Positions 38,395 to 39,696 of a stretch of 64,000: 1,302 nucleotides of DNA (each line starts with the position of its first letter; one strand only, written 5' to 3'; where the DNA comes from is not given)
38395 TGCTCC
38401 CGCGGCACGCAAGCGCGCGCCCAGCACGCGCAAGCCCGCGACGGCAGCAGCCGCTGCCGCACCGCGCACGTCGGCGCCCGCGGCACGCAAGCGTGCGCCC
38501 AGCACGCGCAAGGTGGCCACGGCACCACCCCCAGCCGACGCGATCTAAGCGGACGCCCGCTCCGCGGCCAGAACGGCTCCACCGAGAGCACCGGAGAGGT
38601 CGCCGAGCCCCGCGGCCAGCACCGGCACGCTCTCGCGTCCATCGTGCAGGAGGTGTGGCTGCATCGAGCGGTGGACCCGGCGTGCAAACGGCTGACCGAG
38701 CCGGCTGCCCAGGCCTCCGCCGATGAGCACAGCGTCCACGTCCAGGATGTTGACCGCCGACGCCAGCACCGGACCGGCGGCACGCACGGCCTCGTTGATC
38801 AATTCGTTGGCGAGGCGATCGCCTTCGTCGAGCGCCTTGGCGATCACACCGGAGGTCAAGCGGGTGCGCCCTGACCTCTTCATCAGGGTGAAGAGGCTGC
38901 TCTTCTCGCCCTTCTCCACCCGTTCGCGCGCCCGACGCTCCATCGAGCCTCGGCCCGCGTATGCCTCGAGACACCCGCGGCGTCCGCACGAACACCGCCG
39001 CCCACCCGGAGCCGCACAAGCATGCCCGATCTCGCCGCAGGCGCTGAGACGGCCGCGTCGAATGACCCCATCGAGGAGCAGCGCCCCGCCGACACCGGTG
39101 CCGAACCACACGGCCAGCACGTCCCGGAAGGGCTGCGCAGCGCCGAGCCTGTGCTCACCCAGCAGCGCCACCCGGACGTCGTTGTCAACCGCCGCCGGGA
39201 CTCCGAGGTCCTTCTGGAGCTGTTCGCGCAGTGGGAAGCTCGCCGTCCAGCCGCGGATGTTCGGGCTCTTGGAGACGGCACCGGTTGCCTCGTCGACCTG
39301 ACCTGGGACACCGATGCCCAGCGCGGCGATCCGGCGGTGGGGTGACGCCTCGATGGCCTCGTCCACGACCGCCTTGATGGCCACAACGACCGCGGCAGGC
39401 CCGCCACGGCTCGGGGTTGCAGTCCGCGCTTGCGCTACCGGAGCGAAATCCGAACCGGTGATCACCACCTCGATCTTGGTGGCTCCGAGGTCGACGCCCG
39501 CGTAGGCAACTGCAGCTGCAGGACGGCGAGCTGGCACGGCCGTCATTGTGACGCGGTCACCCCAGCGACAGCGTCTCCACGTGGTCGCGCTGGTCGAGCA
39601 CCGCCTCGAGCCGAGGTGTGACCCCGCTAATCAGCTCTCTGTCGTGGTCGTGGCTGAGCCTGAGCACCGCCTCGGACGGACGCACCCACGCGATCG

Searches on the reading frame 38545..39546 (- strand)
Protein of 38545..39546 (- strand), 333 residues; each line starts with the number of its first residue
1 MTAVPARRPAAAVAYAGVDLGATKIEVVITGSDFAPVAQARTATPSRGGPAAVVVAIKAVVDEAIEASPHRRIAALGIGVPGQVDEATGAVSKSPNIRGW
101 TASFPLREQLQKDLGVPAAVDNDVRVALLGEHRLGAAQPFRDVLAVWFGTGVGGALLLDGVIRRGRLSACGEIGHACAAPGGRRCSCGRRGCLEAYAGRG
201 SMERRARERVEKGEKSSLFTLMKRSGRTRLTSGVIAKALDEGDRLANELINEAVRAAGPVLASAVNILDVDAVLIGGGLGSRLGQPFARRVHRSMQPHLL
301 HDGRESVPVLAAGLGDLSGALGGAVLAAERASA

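Call 7: search_protein_families(library=pfam, proteins=[window:38545-39546:-], max_evalue=0.001)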
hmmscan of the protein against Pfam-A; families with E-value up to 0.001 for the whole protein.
window:38545-39546:- (333 aa): 1 family
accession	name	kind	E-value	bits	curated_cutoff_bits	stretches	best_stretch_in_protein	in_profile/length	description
PF00480.26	ROK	-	1.3e-57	196.1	22.9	1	15-329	1-293/294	ROK family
